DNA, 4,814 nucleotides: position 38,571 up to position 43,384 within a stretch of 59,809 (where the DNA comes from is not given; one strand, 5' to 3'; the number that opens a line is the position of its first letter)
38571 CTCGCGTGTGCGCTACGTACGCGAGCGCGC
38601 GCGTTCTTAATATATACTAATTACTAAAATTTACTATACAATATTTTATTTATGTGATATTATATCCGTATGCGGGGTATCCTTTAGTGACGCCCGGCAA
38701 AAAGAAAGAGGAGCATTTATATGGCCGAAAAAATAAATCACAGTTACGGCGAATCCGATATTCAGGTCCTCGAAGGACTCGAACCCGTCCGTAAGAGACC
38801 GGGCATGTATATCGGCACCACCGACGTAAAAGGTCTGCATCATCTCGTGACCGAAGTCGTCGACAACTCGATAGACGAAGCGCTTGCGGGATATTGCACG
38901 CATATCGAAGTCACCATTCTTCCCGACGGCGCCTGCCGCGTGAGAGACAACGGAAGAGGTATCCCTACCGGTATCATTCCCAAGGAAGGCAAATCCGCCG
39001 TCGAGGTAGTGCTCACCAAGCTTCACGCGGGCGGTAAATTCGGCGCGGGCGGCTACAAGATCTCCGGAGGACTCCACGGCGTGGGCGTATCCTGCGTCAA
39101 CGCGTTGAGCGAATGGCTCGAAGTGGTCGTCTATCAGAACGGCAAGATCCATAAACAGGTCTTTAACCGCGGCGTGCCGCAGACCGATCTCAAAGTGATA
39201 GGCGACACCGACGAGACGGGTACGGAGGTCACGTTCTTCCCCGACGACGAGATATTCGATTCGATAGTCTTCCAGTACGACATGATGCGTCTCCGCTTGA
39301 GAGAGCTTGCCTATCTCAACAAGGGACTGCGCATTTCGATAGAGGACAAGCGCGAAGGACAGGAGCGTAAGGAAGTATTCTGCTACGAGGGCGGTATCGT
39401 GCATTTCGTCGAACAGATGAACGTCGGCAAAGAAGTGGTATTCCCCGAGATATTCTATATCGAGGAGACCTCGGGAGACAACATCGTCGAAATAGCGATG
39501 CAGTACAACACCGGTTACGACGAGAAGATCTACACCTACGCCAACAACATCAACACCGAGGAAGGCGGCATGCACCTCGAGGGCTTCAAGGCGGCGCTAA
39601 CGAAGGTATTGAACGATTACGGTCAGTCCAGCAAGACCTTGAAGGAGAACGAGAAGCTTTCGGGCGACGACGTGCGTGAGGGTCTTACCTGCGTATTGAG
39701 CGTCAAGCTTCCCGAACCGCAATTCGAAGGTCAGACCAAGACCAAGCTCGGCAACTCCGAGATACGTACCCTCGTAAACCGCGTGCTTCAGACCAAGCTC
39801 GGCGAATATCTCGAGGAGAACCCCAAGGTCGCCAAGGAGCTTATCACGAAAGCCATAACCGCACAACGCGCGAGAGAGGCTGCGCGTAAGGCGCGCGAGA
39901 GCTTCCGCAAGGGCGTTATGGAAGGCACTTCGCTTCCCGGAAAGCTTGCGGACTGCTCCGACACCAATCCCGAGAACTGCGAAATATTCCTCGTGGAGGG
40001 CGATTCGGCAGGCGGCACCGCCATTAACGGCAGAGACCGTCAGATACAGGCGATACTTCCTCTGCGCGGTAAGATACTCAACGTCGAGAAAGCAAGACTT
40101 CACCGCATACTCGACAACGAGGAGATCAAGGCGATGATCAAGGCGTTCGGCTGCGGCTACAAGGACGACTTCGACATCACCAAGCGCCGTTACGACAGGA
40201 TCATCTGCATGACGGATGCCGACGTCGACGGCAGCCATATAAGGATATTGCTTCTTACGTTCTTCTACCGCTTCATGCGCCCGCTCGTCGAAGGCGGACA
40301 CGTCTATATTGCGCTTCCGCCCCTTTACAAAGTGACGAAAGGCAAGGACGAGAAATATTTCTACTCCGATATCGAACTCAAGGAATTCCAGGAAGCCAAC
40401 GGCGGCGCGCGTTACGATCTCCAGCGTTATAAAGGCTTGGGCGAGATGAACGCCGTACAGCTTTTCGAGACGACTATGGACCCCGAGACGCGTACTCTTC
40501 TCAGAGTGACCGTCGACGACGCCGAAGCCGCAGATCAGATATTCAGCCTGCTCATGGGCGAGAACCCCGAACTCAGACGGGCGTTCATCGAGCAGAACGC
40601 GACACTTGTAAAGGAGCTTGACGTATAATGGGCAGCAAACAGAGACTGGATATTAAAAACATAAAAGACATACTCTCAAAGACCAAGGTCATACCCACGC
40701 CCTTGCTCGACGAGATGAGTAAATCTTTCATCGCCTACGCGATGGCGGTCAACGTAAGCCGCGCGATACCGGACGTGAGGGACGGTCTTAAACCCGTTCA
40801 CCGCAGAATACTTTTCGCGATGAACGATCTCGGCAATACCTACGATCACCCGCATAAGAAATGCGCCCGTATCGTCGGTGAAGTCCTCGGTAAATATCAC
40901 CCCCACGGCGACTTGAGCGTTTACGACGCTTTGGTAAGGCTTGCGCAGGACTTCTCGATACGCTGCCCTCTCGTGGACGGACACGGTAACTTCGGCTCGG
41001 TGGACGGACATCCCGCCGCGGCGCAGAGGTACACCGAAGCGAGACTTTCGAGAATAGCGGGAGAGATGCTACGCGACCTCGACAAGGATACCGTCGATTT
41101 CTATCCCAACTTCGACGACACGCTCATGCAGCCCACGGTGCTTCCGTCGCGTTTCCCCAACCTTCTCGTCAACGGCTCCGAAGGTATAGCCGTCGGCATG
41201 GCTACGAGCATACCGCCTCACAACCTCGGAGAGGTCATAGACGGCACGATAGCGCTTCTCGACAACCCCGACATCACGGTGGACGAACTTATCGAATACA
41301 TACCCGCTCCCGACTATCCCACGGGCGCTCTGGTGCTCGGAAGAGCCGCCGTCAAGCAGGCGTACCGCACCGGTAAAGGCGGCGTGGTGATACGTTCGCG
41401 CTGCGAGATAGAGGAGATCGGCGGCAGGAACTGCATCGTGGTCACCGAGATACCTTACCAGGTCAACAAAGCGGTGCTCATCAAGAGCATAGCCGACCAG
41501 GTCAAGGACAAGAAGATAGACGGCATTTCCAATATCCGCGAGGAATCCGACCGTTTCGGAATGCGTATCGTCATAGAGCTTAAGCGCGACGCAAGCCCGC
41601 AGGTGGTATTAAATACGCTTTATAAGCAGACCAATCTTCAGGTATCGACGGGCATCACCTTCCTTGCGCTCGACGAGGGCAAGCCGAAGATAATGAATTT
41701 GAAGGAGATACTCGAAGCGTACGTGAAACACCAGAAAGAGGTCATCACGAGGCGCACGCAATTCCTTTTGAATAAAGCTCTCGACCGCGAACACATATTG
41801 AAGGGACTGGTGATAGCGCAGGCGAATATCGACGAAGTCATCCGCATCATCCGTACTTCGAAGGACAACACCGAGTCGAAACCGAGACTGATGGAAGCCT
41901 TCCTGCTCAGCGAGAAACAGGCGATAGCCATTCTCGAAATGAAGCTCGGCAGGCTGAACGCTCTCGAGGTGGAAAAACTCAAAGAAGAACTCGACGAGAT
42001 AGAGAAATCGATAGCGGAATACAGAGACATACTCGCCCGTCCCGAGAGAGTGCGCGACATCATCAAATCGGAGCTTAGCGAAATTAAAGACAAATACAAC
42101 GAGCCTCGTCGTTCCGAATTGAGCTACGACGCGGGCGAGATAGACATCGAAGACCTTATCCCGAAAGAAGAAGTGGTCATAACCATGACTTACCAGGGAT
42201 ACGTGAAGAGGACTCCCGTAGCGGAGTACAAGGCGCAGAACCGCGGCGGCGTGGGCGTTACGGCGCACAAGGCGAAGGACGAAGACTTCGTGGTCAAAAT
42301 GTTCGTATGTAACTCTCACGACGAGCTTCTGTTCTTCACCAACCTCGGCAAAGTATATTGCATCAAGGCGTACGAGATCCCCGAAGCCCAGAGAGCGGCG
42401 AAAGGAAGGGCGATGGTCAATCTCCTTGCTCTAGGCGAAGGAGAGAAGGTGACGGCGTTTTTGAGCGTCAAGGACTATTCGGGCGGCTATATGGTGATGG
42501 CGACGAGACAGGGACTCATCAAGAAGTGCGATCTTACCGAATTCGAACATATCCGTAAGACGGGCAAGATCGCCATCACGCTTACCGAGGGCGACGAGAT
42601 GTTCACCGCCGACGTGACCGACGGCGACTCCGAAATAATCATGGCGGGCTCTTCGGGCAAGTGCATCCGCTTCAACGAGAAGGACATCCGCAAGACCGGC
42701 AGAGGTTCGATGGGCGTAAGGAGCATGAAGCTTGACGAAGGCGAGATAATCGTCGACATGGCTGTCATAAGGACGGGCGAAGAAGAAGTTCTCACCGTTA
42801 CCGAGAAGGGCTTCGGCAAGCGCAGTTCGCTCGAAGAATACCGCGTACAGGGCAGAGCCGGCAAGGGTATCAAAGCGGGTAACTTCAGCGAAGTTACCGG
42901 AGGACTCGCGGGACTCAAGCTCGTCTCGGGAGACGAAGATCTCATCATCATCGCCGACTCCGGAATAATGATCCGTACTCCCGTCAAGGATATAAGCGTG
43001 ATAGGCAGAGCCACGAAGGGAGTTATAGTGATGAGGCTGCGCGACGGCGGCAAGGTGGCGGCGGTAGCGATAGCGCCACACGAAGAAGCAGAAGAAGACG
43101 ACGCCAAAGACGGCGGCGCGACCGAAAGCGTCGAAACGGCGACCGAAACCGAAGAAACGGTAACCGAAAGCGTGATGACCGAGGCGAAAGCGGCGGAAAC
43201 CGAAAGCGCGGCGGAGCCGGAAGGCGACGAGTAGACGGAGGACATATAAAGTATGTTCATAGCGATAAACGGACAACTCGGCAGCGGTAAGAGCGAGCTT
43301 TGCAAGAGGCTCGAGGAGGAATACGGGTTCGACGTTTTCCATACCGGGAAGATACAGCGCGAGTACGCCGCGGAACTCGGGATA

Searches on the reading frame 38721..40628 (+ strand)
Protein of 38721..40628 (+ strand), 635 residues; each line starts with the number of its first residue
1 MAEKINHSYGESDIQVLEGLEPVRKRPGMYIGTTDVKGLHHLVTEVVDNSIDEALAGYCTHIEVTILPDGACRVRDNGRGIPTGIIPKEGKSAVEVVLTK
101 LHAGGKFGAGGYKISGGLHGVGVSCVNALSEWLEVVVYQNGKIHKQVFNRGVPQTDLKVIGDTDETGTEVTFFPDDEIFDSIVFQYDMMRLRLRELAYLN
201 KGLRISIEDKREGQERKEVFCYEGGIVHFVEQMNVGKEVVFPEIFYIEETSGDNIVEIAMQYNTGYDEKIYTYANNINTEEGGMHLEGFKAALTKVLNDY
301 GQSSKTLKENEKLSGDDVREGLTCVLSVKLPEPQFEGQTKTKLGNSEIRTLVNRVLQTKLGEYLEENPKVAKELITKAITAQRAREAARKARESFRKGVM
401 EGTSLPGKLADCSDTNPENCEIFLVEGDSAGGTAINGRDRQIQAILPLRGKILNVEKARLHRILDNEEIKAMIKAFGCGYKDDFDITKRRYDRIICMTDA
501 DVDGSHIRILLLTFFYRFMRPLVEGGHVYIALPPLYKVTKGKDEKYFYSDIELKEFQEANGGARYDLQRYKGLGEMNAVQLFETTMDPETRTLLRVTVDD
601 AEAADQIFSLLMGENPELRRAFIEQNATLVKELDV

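Call 90: search_protein_families(library=pfam, proteins=[window:38721-40628:+], max_evalue=0.00001)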
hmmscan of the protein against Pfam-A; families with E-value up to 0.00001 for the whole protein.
window:38721-40628:+ (635 aa): 4 families
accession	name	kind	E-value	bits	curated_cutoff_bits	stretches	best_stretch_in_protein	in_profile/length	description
PF00204.31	DNA_gyraseB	-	4e-60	202.7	27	1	225-393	1-172/173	DNA gyrase B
PF00986.26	DNA_gyraseB_C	-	7.7e-28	96.9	29.8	1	564-624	3-63/63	DNA gyrase B subunit, carboxyl terminus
PF01751.28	Toprim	-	1.8e-18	67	23.1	1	421-531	1-94/96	Toprim domain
PF02518.31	HATPase_c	-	1.7e-15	57.9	26.4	1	35-176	2-109/111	Histidine kinase-, DNA gyrase B-, and HSP90-like ATPase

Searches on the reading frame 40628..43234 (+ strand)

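Call 90: search_protein_families(library=pfam, proteins=[window:40628-43234:+], max_evalue=0.00001)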
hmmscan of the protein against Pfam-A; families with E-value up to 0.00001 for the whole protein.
window:40628-43234:+ (868 aa): 2 families
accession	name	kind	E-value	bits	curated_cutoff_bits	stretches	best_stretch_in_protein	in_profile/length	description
PF00521.26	DNA_topoisoIV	-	6.1e-167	556.3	31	1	45-483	1-431/432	DNA gyrase/topoisomerase IV, subunit A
PF03989.18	DNA_gyraseA_C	-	1.7e-70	232.7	27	6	770-816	1-47/48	DNA gyrase C-terminal domain, beta-propeller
